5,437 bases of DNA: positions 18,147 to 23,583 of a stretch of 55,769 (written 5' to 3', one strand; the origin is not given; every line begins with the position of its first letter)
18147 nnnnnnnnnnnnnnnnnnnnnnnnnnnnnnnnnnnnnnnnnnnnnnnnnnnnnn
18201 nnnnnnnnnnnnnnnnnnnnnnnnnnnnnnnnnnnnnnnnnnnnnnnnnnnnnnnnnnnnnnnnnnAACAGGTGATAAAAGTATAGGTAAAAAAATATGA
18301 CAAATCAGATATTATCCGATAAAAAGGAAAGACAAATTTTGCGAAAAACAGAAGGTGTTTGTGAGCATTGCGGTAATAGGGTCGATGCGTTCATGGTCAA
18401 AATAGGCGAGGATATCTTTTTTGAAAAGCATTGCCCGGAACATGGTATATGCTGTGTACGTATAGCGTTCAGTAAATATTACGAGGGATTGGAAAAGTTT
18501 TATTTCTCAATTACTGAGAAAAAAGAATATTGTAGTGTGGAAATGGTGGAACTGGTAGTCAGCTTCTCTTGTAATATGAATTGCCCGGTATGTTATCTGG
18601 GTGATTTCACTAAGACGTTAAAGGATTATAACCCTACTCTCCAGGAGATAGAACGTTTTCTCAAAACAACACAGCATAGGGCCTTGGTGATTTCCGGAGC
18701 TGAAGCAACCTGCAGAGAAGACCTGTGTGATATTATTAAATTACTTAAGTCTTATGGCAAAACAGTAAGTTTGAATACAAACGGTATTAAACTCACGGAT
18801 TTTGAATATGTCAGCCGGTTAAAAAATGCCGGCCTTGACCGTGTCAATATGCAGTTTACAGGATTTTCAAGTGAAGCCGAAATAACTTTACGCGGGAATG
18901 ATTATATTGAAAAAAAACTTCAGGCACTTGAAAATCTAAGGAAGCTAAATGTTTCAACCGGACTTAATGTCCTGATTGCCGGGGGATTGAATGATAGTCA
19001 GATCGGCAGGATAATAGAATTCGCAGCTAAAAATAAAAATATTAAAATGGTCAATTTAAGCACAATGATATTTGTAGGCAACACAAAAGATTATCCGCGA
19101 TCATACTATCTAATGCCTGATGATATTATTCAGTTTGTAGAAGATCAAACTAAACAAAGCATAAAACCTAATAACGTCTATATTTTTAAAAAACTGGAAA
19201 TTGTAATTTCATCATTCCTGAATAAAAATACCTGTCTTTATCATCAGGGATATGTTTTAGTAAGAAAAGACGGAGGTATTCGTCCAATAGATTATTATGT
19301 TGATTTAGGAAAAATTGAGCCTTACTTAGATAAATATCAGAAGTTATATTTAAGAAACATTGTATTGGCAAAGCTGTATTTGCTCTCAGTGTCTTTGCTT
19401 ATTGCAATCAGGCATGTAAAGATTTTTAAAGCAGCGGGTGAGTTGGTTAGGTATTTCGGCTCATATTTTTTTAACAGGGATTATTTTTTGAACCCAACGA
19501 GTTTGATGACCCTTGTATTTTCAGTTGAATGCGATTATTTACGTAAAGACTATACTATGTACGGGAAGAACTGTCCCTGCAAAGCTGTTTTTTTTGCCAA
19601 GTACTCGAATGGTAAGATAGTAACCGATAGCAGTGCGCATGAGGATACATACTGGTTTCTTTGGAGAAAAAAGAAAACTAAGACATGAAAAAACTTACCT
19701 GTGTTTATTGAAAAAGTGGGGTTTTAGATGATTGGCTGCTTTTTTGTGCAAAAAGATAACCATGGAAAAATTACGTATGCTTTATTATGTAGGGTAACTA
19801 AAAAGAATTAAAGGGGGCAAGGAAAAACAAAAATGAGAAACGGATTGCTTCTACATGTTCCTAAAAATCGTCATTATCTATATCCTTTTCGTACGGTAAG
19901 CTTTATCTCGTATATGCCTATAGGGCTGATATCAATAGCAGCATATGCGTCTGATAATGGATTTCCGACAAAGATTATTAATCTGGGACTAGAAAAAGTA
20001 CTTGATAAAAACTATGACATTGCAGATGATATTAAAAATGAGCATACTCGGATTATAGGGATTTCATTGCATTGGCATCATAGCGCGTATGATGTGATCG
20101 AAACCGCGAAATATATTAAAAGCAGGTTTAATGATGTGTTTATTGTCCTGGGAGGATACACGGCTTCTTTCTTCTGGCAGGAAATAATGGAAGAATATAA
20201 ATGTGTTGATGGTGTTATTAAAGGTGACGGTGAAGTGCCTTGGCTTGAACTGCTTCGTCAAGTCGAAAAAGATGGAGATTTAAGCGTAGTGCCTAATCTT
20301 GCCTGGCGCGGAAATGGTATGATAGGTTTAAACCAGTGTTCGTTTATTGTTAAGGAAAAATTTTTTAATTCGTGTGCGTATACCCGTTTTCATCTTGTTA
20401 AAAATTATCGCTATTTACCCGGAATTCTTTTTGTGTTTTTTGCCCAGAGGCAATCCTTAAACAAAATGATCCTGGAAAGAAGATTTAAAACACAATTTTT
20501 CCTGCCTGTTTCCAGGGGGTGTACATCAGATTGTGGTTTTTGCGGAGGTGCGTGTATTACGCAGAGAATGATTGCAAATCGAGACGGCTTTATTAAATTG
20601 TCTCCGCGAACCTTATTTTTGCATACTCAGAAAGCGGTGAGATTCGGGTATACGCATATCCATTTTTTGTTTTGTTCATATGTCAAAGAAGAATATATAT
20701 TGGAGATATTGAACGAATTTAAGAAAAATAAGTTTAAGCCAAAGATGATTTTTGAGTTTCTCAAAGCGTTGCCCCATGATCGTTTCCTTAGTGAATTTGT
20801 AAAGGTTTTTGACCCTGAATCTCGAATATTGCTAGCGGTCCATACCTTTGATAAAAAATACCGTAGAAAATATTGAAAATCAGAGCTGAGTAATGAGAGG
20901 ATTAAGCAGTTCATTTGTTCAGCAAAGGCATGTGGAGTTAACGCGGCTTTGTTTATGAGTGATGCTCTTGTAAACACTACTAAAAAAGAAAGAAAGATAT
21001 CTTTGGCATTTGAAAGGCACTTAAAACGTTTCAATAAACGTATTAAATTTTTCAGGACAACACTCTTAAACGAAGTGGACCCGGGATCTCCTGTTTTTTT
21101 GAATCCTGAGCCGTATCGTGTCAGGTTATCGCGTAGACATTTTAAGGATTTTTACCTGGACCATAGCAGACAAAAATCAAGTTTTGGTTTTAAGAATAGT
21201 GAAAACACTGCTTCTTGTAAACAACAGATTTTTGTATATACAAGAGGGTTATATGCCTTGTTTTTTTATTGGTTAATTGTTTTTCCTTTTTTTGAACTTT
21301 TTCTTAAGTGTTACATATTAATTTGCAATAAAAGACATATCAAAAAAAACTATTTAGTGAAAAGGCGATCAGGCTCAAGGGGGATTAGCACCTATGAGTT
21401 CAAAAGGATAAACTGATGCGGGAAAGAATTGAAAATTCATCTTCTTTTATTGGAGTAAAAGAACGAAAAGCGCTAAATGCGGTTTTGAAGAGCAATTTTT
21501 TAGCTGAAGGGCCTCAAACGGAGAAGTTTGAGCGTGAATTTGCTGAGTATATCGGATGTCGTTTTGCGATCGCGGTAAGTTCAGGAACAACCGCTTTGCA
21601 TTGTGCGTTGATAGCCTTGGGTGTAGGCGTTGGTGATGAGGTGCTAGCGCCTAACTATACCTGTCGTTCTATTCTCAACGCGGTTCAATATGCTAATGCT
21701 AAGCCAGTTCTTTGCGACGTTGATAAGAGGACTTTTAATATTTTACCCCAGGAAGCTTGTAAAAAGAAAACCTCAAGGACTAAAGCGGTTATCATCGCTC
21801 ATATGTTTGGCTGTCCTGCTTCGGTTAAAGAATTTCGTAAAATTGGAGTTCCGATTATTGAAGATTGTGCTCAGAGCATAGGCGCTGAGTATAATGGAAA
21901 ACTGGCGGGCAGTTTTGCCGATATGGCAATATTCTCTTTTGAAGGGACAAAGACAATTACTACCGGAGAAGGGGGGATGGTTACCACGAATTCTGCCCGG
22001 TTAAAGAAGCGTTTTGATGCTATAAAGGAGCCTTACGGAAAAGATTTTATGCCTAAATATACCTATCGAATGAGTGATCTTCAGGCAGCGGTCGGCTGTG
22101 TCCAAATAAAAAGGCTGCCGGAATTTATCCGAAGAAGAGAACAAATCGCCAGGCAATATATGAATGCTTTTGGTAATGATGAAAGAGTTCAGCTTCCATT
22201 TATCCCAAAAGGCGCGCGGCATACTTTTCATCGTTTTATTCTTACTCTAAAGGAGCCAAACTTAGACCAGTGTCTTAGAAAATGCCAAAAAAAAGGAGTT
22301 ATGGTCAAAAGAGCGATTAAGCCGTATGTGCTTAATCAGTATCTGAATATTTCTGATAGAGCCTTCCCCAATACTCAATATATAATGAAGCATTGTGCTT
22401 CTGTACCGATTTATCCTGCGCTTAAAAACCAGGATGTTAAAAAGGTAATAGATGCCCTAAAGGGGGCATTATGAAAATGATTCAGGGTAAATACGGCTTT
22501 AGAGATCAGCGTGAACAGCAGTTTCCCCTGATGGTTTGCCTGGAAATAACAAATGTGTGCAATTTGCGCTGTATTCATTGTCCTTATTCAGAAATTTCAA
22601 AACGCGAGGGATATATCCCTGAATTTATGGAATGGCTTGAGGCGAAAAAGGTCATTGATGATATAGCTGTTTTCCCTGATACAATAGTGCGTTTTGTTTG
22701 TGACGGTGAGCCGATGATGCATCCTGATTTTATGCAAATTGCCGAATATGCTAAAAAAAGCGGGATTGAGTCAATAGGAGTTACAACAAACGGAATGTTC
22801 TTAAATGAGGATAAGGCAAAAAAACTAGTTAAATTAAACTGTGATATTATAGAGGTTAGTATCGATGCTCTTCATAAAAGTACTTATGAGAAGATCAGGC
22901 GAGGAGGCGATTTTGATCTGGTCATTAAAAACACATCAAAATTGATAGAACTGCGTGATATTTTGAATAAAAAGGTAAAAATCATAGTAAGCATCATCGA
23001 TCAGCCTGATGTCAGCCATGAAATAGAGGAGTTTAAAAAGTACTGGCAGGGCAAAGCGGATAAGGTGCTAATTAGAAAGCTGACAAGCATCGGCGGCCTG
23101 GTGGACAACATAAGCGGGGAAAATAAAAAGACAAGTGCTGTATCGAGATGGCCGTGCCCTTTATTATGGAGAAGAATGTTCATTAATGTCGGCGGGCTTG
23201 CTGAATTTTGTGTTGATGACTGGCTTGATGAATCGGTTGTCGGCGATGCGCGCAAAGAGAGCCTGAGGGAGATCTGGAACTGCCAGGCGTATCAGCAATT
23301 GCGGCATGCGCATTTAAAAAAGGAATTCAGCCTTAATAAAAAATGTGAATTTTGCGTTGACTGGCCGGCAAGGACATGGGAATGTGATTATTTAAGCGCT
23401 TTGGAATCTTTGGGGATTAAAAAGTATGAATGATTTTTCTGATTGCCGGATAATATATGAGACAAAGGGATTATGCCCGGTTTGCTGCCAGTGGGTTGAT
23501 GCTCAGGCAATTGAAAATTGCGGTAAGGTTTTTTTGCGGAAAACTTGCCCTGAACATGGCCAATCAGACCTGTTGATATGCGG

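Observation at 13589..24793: Four paralogues (plus one remnant) resembling the archaeal tetraether-lipid synthase Tes/GDGT-MAS family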

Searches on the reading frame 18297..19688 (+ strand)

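Call 3: search_protein_families(library=pfam, proteins=[window:18297-19688:+], max_evalue=0.01)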
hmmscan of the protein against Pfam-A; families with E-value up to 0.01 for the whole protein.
window:18297-19688:+ (463 aa): 2 families
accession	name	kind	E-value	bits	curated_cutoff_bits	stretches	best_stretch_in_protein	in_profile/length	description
PF04055.27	Radical_SAM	-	1.3e-21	77.9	29.5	1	88-243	3-166/166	Radical SAM superfamily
PF23545.1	Zn_ribbon_HMPTM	-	1.9e-10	40.5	27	1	14-55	1-42/45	HMPTM N-terminal zinc ribbon domain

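Call 4: search_protein_families(library=ncbifam, proteins=[window:18297-19688:+], max_evalue=0.01)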
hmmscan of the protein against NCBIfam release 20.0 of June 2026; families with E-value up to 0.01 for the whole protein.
window:18297-19688:+ (463 aa): 32 families (the best 25 are shown)
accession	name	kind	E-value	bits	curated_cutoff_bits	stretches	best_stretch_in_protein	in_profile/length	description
NF045646.2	rSAM_Se_TrsS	equivalog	9.6e-43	146.3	490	2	86-294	90-304/441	radical SAM (seleno)protein TrsS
NF045702.1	rSAM_GDGT_ether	equivalog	2.6e-42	145.1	450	1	17-362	1-383/486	tetraether lipid synthase Tes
TIGR02668.1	moaA_archaeal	equivalog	8.5e-25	87.3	325.25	1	81-328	9-262/303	GTP 3',8-cyclase MoaA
NF001199.0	PRK00164.2-1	equivalog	3.5e-23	82.2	231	1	82-330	12-266/308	GTP 3',8-cyclase MoaA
TIGR02666.1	moaA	equivalog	1.1e-17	64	284.05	1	86-285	14-220/336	GTP 3',8-cyclase MoaA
NF050035.1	rSAM_WgK_link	exception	3.8e-15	55.8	650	1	78-260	5-185/367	radical SAM/SPASM peptide maturase WgkB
TIGR04051.1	rSAM_NirJ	equivalog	6.4e-13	48.4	515.45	1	91-265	11-184/354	heme d1 biosynthesis radical SAM protein NirJ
TIGR04317.1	W_rSAM_matur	equivalog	1.9e-12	47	380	1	88-334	10-258/349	tungsten cofactor oxidoreductase radical SAM maturase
TIGR02109.1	PQQ_syn_pqqE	equivalog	2.1e-12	46.7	381.35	1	88-264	13-189/358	pyrroloquinoline quinone biosynthesis protein PqqE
TIGR04303.1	GeoRSP_rSAM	equivalog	2.9e-12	46.8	400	1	86-261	9-181/325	GeoRSP system radical SAM/SPASM protein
TIGR04545.1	rSAM_ahbD_hemeb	equivalog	8.7e-12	45.1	500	1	86-245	4-164/339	heme b synthase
TIGR04054.1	rSAM_NirJ1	equivalog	5.4e-11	41.7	650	1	84-263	38-216/387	putative heme d1 biosynthesis radical SAM protein NirJ1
TIGR04055.1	rSAM_NirJ2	equivalog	1.3e-10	41.4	500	1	90-333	8-256/326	putative heme d1 biosynthesis radical SAM protein NirJ2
TIGR02495.1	NrdG2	equivalog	2.7e-10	39.9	131.15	1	91-223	25-159/193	anaerobic ribonucleoside-triphosphate reductase activating protein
TIGR04347.1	pseudo_SAM_Halo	equivalog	1.4e-09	37.7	525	1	87-229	43-186/390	TIGR04347 family pseudo-SAM/SPASM protein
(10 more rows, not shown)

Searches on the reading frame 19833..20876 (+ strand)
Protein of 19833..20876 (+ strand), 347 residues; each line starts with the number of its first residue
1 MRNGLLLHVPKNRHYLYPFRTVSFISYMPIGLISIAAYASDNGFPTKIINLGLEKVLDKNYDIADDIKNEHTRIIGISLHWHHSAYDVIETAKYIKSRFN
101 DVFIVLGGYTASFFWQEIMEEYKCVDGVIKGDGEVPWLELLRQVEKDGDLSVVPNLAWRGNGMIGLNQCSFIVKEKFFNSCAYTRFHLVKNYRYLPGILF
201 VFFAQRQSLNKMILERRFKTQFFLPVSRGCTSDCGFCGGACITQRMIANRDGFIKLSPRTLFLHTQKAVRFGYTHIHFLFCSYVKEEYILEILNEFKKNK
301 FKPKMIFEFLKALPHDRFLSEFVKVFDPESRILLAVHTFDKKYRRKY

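Call 3: search_protein_families(library=pfam, proteins=[window:19833-20876:+], max_evalue=0.01)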
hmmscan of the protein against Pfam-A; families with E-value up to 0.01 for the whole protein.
window:19833-20876:+ (347 aa): 2 families
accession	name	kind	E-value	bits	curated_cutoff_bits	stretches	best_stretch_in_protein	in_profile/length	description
PF02310.24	B12-binding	-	5e-14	52.6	32.1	1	28-137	13-117/121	B12 binding domain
PF04055.27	Radical_SAM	-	0.0022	18.7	29.5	0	225-346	2-119/166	Radical SAM superfamily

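Call 4: search_protein_families(library=ncbifam, proteins=[window:19833-20876:+], max_evalue=0.01)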
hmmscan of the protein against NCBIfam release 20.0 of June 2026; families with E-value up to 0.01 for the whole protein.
window:19833-20876:+ (347 aa): 12 families
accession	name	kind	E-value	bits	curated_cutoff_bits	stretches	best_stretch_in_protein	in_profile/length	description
TIGR04190.1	B12_SAM_Ta0216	equivalog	9e-42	143.4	500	1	27-327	35-325/554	TIGR04190 family B12-binding domain/radical SAM domain protein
TIGR04367.1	HpnR_B12_rSAM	equivalog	3.3e-16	58.9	650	1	24-156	17-146/490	hopanoid C-3 methylase HpnR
TIGR02026.1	BchE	equivalog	2.6e-09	36.5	481.35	1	27-162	20-156/497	magnesium-protoporphyrin IX monomethyl ester anaerobic oxidative cyclase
TIGR04013.1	B12_SAM_MJ_1487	hypoth_equivalog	2.7e-09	36.4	251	1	62-247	34-177/382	TIGR04013 family B12-binding domain/radical SAM domain-containing protein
TIGR03975.1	rSAM_ocin_1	subfamily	1.8e-08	33.4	281.85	1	62-308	119-345/606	RiPP maturation radical SAM C-methyltransferase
NF050148.1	rSAM_ApyD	equivalog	2.8e-08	32.6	750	1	30-161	26-162/645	RiPP biosynthesis radical SAM protein ApyD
NF040542.1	rSAM_RCCLKC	equivalog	6.1e-05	22.3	450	1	55-309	32-261/423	arsinothricin biosynthesis radical SAM protein ArsL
TIGR04385.1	B12_rSAM_cofa1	equivalog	0.00013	21.4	450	1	28-167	19-162/438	B12 lower ligand biosynthesis radical SAM protein BzaD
NF033712.0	B12_rSAM_KedN5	subfamily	0.00013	20.3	700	1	67-159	58-152/624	KedN5 family methylcobalamin-dependent radical SAM C-methyltransferase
TIGR04072.2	rSAM_ladder_B12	equivalog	0.00092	17.9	360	0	63-149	50-145/443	lipid biosynthesis B12-binding/radical SAM protein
TIGR04479.1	bcpD_PhpK_rSAM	subfamily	0.0023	16.4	600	1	34-161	77-208/504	PhpK family radical SAM P-methyltransferase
TIGR04014.1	B12_SAM_MJ_0865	equivalog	0.0024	16.7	360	0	62-164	29-129/434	methyl-coenzyme M reductase glutamine C-methyltransferase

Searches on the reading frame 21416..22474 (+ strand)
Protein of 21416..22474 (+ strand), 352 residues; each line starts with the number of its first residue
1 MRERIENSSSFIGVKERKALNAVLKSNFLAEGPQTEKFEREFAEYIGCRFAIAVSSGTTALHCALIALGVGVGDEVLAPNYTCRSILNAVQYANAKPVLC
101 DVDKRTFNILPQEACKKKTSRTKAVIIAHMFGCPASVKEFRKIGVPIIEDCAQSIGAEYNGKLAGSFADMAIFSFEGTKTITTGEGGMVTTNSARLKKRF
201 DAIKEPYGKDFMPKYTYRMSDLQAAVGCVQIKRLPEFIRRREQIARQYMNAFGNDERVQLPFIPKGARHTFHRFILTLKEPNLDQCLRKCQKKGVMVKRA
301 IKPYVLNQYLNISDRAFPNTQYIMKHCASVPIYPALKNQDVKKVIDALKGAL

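Call 10: search_protein_families(library=pfam, proteins=[window:21416-22474:+], max_evalue=0.001)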
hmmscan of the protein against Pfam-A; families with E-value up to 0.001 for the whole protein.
window:21416-22474:+ (352 aa): 2 families
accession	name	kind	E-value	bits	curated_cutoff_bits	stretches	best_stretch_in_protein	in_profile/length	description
PF01041.23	DegT_DnrJ_EryC1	-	2.1e-90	304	19.8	1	14-348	5-359/360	DegT/DnrJ/EryC1/StrS aminotransferase family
PF00155.27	Aminotran_1_2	-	4e-05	23.4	19.7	1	35-128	44-153/361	Aminotransferase class I and II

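Call 65: search_solved_structures(query=window:21416-22474:+, max_evalue=1e-20)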
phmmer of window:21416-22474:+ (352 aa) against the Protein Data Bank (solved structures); distinct sequences matched with E-value up to 1e-20: 52.
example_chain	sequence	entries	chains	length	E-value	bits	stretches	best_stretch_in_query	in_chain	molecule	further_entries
7b0m_AAA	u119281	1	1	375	1.7e-55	191.6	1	11-332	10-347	Sugar aminotransferase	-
7b0d_A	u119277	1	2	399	3.4e-54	187.3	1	18-346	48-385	Glutamine--scyllo-inositol transaminase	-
3bn1_A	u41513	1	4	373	2e-53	184.8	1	35-349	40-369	Perosamine synthetase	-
3dr7_A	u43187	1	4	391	2.3e-53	184.6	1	35-349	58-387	Putative perosamine synthetase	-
3dr4_A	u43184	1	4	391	1.6e-52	181.8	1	35-349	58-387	Putative perosamine synthetase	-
8sng_A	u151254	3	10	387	5.5e-51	176.8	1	11-348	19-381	UDP-4-amino-4-deoxy-L-arabinose--oxoglutarate aminotransferase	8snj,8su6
1mdo_A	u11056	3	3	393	1.4e-48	168.9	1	9-348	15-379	ArnB aminotransferase | UDP-4-amino-4-deoxy-L-arabinose--oxoglutarate aminotransferase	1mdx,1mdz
4oca_A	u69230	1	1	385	8.6e-48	166.3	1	9-348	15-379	UDP-4-amino-4-deoxy-L-arabinose--oxoglutarate aminotransferase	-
3frk_A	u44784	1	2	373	5.5e-47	163.6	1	21-348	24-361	QdtB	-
5uid_A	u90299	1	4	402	2.7e-46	161.4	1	12-199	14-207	Aminotransferase TlmJ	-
8vr3_A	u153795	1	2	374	5.9e-44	153.7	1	20-348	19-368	DegT/DnrJ/EryC1/StrS aminotransferase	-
8vr5_A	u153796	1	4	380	6.4e-44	153.6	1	20-348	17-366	DegT/DnrJ/EryC1/StrS aminotransferase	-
9bgp_A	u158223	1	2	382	9.1e-44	153.1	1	22-349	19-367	aminotransferase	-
9bgr_A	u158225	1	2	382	6.2e-43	150.3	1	22-349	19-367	aminotransferase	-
7n63_A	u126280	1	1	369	1.9e-40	142.2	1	19-341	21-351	Putative aminotransferase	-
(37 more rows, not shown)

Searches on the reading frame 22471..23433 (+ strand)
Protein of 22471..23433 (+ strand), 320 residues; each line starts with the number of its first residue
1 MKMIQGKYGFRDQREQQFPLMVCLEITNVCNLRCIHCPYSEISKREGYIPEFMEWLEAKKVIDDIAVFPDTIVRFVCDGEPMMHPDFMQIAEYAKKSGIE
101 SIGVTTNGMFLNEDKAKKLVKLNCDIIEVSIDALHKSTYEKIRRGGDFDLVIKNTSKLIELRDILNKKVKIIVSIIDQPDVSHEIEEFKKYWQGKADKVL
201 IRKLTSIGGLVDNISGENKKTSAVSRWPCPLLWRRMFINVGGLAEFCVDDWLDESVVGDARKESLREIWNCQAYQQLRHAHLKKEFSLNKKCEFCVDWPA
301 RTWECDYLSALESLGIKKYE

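Call 3: search_protein_families(library=pfam, proteins=[window:22471-23433:+], max_evalue=0.01)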
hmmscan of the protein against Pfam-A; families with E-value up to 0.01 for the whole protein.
window:22471-23433:+ (320 aa): 3 families
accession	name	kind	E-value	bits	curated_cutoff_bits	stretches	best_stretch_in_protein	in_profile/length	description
PF04055.27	Radical_SAM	-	3.6e-23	83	29.5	1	25-161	2-139/166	Radical SAM superfamily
PF13186.11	SPASM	-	1.3e-10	41.9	21.5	1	229-295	1-66/67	Iron-sulfur cluster-binding domain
PF04493.20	Endonuclease_5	-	0.00011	22.3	23.4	1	10-111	27-128/198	Endonuclease V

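Call 4: search_protein_families(library=ncbifam, proteins=[window:22471-23433:+], max_evalue=0.01)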
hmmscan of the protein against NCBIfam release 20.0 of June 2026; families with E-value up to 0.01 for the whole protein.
window:22471-23433:+ (320 aa): 68 families (the best 25 are shown)
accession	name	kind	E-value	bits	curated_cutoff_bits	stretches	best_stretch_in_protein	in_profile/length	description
TIGR04321.1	spiroSPASM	subfamily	2.8e-33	115.4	250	1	16-298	227-505/510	spiro-SPASM protein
TIGR04317.1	W_rSAM_matur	equivalog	1.2e-28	100.2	380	1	22-200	6-180/349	tungsten cofactor oxidoreductase radical SAM maturase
TIGR04311.1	rSAM_Geo_metal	subfamily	7.2e-21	74.7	400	2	18-185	1-167/423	radical SAM/SPASM family putative metalloenzyme maturase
TIGR04054.1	rSAM_NirJ1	equivalog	7.7e-21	74.1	650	1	21-159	37-170/387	putative heme d1 biosynthesis radical SAM protein NirJ1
TIGR04546.1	rSAM_ahbC_deAc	equivalog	1e-20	73.9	650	1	21-143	40-156/390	12,18-didecarboxysiroheme deacetylase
TIGR02666.1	moaA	equivalog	3.3e-20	72.3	284.05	1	24-192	14-180/336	GTP 3',8-cyclase MoaA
TIGR04545.1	rSAM_ahbD_hemeb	equivalog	5.8e-19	68.7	500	1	21-149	1-125/339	heme b synthase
NF033640.1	N_Twi_rSAM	subfamily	1.9e-18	66.7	170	2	15-178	106-285/398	twitch domain-containing radical SAM protein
TIGR04347.1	pseudo_SAM_Halo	equivalog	4.2e-18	65.8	525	1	15-154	34-167/390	TIGR04347 family pseudo-SAM/SPASM protein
TIGR03962.1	mycofact_rSAM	equivalog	5.9e-18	65.1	265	1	16-175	8-160/339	mycofactocin radical SAM maturase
TIGR02668.1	moaA_archaeal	equivalog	5.9e-18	64.9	325.25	1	24-161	14-146/303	GTP 3',8-cyclase MoaA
NF001199.0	PRK00164.2-1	equivalog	6.6e-18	64.9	231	1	24-173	16-159/308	GTP 3',8-cyclase MoaA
TIGR04055.1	rSAM_NirJ2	equivalog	8.5e-18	64.9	500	1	22-145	2-119/326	putative heme d1 biosynthesis radical SAM protein NirJ2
TIGR04053.2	TIGR04053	equivalog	1.3e-17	64.1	395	1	16-161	4-148/366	TIGR04053 family radical SAM/SPASM domain-containing protein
NF045574.1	sacti_mat_StsB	exception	1.3e-17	63.8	625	1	22-194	98-258/466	StsB family radical SAM/SPASM domain sactipeptide maturase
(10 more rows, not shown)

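Call 63: search_solved_structures(query=window:22471-23433:+, max_evalue=0.001)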
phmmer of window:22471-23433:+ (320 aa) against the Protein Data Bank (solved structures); distinct sequences matched with E-value up to 0.001: 13.
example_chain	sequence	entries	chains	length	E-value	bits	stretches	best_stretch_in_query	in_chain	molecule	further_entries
2fb2_A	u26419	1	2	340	2.5e-09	40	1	22-156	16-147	Molybdenum cofactor biosynthesis protein A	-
1tv7_A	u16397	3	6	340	6e-09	38.8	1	23-156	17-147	Molybdenum cofactor biosynthesis protein A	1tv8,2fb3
7n7i_A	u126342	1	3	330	1.6e-06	30.8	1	14-148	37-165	Viperin-like enzyme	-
6b4c_A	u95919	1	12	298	2.3e-06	30.3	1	15-148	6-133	Viperin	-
9dfw_A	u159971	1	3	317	2.8e-06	30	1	15-148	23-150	Radical SAM core domain-containing protein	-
9dgw_A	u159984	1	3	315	2.8e-06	30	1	15-148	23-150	Radical SAM core domain-containing protein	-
7tol_A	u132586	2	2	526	8.5e-06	28.4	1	20-147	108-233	glycerol dibiphytanyl glycerol tetraether - macrocyclic archaeol synthase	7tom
9dfu_A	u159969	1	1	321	9.3e-06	28.3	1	15-191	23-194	Radical SAM core domain-containing protein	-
5wgg_A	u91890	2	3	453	1.3e-05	27.8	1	21-142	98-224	Radical SAM domain protein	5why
9dfn_A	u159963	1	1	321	2.1e-05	27.1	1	16-191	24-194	Radical SAM core domain-containing protein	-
4m7s_A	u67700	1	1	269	7.7e-05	25.3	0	21-136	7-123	BtrN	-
4m7t_A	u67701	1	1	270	0.00012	24.7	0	20-136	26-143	BtrN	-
6efn_A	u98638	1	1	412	0.00023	23.7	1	16-161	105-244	Sporulation killing factor maturation protein SkfB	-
